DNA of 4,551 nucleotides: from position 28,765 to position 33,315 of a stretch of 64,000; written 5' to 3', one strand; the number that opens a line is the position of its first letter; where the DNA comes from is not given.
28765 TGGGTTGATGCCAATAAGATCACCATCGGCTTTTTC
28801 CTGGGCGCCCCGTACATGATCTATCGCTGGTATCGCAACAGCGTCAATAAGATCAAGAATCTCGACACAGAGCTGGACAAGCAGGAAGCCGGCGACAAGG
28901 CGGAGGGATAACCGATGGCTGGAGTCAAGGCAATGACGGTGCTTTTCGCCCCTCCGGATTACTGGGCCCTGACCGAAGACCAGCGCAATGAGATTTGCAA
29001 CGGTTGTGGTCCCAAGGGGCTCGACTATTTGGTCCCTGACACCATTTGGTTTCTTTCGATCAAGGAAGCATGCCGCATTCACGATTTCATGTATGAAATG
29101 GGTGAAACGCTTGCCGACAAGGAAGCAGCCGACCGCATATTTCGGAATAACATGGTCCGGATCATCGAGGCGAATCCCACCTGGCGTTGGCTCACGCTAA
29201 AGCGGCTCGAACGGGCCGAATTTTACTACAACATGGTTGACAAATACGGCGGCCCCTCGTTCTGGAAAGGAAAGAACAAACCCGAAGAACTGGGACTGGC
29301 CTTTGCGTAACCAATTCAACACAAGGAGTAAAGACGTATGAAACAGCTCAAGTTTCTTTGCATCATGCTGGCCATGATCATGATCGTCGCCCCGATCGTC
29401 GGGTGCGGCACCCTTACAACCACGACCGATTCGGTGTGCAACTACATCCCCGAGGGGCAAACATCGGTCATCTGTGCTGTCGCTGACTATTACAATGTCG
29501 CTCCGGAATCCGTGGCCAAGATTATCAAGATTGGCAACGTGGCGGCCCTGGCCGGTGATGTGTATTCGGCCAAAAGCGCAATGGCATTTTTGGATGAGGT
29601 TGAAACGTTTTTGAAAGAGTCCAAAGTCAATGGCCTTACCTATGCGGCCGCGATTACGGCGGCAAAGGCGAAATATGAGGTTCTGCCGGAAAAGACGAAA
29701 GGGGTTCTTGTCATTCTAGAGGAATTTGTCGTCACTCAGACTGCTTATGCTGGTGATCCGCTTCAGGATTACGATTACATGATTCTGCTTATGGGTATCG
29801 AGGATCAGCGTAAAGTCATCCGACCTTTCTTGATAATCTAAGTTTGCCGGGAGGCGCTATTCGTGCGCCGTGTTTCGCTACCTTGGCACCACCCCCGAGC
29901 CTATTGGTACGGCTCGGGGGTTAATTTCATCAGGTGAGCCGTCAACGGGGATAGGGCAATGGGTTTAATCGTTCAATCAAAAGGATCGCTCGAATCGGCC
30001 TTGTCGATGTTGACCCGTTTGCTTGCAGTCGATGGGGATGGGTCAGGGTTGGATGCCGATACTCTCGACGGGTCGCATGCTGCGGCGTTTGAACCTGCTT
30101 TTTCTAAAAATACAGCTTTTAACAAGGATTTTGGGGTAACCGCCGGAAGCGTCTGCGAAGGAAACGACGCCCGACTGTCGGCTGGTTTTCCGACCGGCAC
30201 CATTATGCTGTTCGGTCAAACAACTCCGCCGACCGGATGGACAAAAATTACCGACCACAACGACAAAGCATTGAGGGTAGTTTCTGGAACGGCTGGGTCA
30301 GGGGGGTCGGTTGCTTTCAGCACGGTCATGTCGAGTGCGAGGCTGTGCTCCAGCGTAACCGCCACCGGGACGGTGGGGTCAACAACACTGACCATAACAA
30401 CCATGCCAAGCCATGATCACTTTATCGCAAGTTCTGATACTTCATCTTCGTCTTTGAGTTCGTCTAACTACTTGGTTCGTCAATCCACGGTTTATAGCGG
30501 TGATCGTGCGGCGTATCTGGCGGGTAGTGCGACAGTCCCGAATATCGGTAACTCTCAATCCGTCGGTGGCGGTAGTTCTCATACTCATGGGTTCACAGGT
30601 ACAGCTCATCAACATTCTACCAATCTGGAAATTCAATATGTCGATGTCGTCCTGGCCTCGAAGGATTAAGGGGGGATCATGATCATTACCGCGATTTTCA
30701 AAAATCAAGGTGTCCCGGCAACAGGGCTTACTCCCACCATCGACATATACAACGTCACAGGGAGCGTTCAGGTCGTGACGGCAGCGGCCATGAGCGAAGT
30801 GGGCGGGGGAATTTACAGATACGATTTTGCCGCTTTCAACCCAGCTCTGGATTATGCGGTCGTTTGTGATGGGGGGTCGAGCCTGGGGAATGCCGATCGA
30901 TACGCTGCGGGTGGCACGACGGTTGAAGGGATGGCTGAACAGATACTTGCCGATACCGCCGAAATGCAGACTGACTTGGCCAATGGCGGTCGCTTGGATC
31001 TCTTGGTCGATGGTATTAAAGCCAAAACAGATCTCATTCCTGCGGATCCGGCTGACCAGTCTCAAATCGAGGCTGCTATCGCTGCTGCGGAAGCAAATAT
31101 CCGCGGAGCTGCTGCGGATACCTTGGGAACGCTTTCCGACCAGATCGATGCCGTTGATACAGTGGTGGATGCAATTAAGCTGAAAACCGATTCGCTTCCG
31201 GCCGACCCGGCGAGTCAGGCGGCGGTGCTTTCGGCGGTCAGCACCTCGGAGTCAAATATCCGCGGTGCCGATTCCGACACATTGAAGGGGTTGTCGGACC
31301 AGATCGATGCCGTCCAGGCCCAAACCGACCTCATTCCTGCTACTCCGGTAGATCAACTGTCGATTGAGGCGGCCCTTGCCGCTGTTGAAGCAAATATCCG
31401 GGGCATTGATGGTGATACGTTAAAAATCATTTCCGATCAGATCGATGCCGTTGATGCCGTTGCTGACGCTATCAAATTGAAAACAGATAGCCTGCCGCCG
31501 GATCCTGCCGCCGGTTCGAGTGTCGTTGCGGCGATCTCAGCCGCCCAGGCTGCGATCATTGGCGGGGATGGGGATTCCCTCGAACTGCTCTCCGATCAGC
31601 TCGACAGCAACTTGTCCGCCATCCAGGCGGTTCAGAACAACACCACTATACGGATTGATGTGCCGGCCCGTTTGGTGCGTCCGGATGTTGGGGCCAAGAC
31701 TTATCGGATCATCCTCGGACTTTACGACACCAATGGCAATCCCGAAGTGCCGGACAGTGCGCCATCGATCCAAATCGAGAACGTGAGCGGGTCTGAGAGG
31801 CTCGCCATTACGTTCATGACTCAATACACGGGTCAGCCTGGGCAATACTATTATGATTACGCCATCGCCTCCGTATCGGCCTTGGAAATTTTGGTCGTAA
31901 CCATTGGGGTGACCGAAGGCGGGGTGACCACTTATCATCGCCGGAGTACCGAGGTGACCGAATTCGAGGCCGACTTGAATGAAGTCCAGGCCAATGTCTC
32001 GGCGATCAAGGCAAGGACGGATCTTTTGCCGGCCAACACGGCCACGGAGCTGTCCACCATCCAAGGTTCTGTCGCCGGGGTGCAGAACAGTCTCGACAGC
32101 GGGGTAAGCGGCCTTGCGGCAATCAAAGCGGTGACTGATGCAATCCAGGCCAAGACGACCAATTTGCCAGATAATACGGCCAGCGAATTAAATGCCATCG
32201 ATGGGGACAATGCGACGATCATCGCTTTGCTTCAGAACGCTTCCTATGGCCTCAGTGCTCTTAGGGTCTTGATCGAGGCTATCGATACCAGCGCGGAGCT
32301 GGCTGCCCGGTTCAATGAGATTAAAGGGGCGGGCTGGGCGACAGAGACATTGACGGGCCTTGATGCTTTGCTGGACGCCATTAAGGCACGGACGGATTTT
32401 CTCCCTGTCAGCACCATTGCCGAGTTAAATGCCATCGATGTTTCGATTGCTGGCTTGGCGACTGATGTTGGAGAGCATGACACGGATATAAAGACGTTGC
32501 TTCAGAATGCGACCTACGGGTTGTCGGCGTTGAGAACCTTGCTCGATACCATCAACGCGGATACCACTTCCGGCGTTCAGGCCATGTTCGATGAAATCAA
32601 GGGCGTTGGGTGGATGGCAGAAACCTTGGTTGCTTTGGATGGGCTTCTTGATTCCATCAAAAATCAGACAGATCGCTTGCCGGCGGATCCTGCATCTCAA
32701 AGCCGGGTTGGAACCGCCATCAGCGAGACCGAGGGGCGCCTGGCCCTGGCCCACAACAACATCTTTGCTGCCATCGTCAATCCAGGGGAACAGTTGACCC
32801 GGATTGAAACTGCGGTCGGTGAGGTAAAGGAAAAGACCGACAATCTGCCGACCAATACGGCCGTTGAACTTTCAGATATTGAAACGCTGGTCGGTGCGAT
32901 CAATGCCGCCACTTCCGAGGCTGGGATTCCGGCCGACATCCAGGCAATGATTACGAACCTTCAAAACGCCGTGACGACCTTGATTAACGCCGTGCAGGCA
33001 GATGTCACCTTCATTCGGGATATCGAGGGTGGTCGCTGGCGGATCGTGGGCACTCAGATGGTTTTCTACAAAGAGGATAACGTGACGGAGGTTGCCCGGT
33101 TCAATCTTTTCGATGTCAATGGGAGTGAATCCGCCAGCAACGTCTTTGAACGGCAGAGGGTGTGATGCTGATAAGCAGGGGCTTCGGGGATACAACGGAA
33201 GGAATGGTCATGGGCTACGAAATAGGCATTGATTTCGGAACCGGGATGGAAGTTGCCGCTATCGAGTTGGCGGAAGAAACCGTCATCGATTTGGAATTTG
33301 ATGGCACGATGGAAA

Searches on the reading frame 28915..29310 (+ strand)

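Call 9: search_protein_families(library=phrogs, proteins=[window:28915-29310:+], max_evalue=0.001)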
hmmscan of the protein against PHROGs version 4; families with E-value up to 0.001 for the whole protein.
window:28915-29310:+ (131 aa): 1 family
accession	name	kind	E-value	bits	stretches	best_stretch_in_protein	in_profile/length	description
phrog_1158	-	tail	0.00032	21.4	0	51-93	72-118/205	tail assembly chaperone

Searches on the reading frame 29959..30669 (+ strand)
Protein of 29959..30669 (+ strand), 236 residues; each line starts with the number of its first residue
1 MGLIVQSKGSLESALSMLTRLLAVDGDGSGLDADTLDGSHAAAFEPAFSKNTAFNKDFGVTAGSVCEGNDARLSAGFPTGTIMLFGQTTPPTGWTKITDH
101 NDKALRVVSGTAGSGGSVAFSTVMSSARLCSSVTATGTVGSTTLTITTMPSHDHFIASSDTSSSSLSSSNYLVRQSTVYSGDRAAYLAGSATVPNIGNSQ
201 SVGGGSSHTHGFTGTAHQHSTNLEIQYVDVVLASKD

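Call 9: search_protein_families(library=phrogs, proteins=[window:29959-30669:+], max_evalue=0.001)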
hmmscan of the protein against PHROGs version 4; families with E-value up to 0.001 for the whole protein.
window:29959-30669:+ (236 aa): 4 families
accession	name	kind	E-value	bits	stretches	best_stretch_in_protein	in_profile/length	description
phrog_19961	-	tail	0.00012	22.1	1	43-190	305-460/480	tail fiber protein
phrog_25563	-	unknown function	0.00017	21.2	1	25-60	665-695/777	-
phrog_36886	-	unknown function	0.00036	20.2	1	49-75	89-115/605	-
phrog_19602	-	tail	0.00071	19.5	0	17-47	278-308/504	tail fiber protein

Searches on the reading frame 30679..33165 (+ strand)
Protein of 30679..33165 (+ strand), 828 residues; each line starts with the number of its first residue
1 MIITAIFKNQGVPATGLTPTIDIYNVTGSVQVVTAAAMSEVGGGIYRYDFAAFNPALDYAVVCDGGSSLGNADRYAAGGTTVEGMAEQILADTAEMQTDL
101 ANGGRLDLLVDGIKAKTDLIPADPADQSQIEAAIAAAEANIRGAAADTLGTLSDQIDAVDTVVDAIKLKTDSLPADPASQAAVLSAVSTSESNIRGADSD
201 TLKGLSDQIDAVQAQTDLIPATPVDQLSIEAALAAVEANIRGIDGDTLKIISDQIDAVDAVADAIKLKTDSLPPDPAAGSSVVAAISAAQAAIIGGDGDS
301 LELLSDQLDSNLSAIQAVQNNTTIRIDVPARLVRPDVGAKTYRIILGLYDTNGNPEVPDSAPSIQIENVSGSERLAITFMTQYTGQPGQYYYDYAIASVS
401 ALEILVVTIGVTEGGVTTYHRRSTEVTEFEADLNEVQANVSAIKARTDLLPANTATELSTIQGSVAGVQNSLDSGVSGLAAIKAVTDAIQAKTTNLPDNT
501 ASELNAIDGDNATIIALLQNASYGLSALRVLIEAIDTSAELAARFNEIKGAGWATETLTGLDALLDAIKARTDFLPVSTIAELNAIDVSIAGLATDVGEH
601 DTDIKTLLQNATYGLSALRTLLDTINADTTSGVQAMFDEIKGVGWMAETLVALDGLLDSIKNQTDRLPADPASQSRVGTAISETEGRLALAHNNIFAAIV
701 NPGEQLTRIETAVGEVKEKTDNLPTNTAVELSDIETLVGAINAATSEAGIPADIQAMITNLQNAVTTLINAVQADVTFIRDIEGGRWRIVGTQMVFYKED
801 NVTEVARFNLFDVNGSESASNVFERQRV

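Call 9: search_protein_families(library=phrogs, proteins=[window:30679-33165:+], max_evalue=0.001)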
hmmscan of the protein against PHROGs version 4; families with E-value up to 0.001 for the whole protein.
window:30679-33165:+ (828 aa): 0 families

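Call 37: search_protein_families(library=pfam, proteins=[window:30679-33165:+], max_evalue=0.001)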
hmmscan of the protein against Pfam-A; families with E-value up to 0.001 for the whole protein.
window:30679-33165:+ (828 aa): 1 family
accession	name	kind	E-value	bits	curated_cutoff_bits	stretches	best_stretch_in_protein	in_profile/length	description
PF10805.13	DUF2730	-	4.6e-05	23.9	24.9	0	420-450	66-96/102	Protein of unknown function (DUF2730)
